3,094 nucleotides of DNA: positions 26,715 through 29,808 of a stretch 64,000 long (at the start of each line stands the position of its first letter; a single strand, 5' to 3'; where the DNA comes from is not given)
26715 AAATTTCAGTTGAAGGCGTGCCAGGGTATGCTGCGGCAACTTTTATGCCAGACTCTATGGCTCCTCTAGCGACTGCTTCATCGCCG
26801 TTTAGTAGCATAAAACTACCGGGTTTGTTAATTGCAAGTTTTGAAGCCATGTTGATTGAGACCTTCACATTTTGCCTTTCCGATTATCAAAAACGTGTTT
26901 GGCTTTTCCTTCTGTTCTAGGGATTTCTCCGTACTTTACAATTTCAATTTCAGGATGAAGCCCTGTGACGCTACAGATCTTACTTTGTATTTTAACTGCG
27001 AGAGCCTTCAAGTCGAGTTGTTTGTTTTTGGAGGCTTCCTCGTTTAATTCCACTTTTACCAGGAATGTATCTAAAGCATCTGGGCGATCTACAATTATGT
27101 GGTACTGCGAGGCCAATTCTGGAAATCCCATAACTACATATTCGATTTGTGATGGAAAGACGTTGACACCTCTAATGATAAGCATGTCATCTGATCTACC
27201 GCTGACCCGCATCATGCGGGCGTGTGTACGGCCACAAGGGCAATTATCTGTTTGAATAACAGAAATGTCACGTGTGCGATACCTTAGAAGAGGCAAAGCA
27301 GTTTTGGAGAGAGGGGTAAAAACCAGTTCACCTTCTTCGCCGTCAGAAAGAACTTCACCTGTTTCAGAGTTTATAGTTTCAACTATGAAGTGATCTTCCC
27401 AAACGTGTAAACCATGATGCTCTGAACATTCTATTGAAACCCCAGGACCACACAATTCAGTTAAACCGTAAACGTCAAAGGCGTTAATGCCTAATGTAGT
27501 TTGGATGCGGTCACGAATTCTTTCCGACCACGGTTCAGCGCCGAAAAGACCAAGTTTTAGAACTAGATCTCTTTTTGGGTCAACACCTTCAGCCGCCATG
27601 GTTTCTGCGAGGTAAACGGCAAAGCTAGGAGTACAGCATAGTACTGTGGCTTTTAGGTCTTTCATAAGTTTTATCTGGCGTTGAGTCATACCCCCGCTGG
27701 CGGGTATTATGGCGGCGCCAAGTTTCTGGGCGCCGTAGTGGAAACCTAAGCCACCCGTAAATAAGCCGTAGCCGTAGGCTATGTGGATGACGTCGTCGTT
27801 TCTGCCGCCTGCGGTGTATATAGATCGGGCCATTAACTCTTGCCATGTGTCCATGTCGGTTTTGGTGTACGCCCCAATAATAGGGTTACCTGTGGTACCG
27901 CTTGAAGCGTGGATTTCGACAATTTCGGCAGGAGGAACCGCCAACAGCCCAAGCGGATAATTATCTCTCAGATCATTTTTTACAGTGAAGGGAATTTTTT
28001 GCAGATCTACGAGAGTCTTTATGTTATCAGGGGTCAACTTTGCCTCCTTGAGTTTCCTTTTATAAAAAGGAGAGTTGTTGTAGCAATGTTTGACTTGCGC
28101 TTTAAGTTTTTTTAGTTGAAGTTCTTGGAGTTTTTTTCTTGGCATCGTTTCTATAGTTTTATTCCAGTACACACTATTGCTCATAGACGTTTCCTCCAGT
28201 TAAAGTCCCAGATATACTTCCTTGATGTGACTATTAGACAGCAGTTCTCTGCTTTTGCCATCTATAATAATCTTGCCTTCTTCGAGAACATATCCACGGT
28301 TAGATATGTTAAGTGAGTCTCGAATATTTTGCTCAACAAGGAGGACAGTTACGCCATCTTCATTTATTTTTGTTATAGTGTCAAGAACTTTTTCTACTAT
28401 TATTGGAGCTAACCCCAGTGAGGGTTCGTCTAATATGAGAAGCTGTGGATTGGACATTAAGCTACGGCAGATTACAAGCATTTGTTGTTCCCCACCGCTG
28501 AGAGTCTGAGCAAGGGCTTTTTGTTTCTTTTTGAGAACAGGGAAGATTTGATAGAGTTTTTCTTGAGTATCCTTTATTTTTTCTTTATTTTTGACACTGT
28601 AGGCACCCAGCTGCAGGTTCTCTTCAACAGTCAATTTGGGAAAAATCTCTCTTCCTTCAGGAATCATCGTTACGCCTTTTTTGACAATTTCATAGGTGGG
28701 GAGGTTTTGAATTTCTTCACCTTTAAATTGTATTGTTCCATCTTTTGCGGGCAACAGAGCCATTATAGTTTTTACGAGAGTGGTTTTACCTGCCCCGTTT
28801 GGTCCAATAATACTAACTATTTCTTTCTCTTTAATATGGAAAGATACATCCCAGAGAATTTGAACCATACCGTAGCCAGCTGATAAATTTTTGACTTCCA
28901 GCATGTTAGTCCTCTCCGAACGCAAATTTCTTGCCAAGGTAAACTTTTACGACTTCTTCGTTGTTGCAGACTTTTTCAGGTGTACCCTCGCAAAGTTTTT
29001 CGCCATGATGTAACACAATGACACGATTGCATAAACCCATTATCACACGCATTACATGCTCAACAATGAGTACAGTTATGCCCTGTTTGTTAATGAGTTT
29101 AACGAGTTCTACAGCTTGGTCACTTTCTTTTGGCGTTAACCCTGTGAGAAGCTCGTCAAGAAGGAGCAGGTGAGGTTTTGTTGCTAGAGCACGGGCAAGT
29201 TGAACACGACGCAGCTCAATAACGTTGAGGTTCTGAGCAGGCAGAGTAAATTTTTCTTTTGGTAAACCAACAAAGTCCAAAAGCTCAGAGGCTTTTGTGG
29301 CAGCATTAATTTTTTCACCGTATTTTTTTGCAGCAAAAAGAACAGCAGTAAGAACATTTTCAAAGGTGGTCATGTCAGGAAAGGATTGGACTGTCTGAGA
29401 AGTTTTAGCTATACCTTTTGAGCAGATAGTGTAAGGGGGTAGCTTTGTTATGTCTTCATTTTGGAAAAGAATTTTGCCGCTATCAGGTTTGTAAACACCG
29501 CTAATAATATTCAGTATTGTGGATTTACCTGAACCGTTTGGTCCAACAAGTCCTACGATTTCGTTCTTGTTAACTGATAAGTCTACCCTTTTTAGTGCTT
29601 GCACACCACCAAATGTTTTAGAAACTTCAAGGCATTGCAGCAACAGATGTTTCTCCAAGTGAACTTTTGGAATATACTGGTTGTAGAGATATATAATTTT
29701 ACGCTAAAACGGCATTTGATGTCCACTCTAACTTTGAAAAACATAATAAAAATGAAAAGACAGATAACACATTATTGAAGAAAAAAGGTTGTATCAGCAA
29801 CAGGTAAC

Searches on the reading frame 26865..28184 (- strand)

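Call 67: search_protein_families(library=pfam, proteins=[window:26865-28184:-], max_evalue=0.00001)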
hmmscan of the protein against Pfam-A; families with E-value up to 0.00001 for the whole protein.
window:26865-28184:- (439 aa): 2 families
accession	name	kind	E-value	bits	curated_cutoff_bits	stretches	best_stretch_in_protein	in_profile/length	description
PF14535.12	AMP-binding_C_2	-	7.1e-28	97.2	25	1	339-435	1-96/96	AMP-binding enzyme C-terminal domain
PF00501.34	AMP-binding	-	8e-16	58.2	29.9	1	51-289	120-374/384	AMP-binding enzyme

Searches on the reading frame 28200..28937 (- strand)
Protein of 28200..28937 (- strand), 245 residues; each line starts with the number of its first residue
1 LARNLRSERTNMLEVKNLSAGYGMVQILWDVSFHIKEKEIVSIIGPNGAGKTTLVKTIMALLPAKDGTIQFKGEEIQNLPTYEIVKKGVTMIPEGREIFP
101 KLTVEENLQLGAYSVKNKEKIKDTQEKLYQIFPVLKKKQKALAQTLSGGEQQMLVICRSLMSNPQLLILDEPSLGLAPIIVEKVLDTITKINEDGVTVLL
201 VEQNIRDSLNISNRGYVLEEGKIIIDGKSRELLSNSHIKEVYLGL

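Call 73: search_protein_families(library=pfam, proteins=[window:28200-28937:-], max_evalue=0.0001)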
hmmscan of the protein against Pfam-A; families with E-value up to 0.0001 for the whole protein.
window:28200-28937:- (245 aa): 5 families
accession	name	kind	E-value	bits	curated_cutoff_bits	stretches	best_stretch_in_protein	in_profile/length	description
PF00005.33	ABC_tran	-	2.3e-34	119.4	25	1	30-173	3-136/137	ABC transporter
PF13304.12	AAA_21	-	1.7e-09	38.6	27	0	115-200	208-295/304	AAA domain, putative AbiEii toxin, Type IV TA system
PF13401.12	AAA_22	-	9.2e-06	26.4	27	1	37-176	4-96/130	AAA domain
PF13555.12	AAA_29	-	9.3e-06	25.7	27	1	32-66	16-50/61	P-loop containing region of AAA domain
PF02463.25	SMC_N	-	1.2e-05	25.3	40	1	37-156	23-147/220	RecF/RecN/SMC N terminal domain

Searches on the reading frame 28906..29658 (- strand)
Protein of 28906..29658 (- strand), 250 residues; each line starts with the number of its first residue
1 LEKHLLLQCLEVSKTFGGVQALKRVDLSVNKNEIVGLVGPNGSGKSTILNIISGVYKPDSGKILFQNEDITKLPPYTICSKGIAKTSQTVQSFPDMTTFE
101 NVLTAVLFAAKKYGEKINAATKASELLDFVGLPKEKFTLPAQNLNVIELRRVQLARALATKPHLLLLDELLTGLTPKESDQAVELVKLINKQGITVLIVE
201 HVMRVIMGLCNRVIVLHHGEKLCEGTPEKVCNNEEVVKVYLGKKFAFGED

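Call 73: search_protein_families(library=pfam, proteins=[window:28906-29658:-], max_evalue=0.0001)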
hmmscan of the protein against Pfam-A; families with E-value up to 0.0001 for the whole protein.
window:28906-29658:- (250 aa): 3 families
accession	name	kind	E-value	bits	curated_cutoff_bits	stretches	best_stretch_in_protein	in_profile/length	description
PF00005.33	ABC_tran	-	2.5e-30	106.3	25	1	22-169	1-134/137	ABC transporter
PF12399.14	BCA_ABC_TP_C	-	3.8e-08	33.2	25.5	1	220-245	1-26/27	Branched-chain amino acid ATP-binding cassette transporter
PF13304.12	AAA_21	-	5.1e-05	23.9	27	0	34-54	1-21/304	AAA domain, putative AbiEii toxin, Type IV TA system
